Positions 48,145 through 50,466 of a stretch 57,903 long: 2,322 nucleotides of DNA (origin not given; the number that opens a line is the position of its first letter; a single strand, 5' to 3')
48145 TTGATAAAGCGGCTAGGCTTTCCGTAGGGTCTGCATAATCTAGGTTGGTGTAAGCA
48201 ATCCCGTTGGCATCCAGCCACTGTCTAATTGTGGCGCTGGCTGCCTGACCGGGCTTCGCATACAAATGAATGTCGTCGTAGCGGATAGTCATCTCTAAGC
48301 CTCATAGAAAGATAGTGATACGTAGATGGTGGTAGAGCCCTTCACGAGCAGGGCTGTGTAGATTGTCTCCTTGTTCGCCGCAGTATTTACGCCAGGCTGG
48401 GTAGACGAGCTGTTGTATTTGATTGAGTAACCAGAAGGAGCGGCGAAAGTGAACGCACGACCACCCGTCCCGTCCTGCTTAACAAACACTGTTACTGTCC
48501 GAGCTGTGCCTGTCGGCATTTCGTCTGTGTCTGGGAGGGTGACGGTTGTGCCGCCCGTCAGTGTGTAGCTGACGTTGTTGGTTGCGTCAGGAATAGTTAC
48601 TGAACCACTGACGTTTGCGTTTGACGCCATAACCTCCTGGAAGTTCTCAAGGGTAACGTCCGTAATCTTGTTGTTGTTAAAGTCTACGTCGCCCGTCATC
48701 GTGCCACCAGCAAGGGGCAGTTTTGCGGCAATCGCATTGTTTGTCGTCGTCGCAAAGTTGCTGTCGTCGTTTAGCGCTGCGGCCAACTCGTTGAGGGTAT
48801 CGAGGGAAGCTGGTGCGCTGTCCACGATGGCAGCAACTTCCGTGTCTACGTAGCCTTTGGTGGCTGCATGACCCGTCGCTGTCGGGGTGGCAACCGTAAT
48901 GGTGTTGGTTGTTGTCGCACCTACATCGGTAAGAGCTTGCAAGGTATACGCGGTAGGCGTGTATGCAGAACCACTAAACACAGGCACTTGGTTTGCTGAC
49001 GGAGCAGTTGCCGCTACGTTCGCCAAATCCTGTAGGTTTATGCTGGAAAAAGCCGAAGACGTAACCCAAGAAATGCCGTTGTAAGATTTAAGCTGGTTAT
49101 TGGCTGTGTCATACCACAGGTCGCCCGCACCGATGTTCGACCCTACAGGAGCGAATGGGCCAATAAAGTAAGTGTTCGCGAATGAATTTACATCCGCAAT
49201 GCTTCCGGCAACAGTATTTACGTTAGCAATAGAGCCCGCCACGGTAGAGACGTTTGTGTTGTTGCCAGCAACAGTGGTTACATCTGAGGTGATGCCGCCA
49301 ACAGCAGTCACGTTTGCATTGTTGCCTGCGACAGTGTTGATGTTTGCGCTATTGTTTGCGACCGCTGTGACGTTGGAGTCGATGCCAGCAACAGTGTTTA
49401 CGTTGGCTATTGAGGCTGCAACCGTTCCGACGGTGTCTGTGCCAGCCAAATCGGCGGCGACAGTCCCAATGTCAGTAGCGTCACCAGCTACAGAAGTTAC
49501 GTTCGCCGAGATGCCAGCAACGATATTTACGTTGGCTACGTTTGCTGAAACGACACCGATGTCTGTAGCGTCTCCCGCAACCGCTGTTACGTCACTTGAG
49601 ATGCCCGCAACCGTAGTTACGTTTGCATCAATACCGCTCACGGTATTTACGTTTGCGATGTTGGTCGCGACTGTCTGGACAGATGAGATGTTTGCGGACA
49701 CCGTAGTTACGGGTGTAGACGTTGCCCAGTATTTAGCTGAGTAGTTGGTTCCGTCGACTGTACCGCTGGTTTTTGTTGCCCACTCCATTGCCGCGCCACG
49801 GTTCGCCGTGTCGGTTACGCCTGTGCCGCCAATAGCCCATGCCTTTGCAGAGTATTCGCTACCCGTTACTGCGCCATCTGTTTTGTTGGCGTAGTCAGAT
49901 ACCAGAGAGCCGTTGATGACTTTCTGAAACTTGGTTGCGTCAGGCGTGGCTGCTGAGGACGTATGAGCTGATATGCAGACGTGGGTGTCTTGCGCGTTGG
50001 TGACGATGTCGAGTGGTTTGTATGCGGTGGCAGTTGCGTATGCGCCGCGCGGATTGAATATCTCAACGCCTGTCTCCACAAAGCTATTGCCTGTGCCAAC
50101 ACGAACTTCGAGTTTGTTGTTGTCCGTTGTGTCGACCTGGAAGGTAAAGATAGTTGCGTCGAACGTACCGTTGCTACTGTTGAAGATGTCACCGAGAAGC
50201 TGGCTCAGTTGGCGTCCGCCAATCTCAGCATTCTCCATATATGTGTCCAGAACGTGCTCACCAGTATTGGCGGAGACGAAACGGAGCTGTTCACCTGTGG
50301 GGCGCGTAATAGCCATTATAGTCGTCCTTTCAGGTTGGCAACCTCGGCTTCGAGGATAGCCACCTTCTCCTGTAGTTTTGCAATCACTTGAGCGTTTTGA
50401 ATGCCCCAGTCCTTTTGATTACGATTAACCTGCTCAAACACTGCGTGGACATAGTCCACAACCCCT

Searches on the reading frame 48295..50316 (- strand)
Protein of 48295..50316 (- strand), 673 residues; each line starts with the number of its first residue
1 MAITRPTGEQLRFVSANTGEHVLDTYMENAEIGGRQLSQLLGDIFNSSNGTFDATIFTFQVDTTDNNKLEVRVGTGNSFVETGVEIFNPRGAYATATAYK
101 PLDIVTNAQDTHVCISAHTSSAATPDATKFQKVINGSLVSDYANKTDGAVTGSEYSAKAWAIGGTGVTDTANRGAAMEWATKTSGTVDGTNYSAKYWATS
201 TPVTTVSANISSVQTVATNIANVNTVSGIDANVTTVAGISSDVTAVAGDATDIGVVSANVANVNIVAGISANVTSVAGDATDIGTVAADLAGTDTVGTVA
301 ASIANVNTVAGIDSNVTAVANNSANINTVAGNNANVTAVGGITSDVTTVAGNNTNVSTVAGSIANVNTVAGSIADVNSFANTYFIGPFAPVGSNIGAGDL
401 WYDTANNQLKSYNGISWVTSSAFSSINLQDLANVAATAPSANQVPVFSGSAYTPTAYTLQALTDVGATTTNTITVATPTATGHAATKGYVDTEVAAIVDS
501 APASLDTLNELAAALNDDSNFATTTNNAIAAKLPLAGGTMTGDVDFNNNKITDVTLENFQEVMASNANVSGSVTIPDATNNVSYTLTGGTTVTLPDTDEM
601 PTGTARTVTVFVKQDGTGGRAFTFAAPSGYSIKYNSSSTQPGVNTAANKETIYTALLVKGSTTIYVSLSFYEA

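Call 12: search_protein_families(library=pfam, proteins=[window:48295-50316:-], max_evalue=0.001)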
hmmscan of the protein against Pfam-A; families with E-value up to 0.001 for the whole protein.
window:48295-50316:- (673 aa): 0 families

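Call 97: search_protein_families(library=phrogs, proteins=[window:48295-50316:-], max_evalue=0.001)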
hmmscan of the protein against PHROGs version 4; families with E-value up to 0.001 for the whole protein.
window:48295-50316:- (673 aa): 12 families
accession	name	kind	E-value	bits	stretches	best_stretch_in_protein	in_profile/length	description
phrog_21412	-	tail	3.1e-23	82.5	2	266-651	578-981/1452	tail fiber protein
phrog_1197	-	tail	2.3e-15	57.6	1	460-666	166-341/715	tail protein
phrog_6043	-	unknown function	2e-12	47.2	1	466-544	438-519/814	-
phrog_7032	-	tail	1.6e-11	44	1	468-632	259-426/866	tail fiber protein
phrog_8713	-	tail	2.6e-11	44.2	1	469-536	402-472/509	tail fiber protein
phrog_454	-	tail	9.9e-11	41.5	1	474-542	301-369/1376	tail fiber protein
phrog_24456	-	tail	1.3e-08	34.5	1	291-533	169-382/972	tail fiber protein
phrog_2631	-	tail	1.5e-08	34.7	1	167-536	184-423/644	tail fiber protein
phrog_23820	-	tail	3.7e-08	34.6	1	474-533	89-148/221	tail fiber protein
phrog_22284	-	tail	6e-08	32.1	1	199-380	389-581/1236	tail fiber protein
phrog_4757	-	unknown function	1.1e-07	32.4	1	313-612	16-223/359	-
phrog_18608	-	unknown function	0.00023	21.5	1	486-533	161-208/416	-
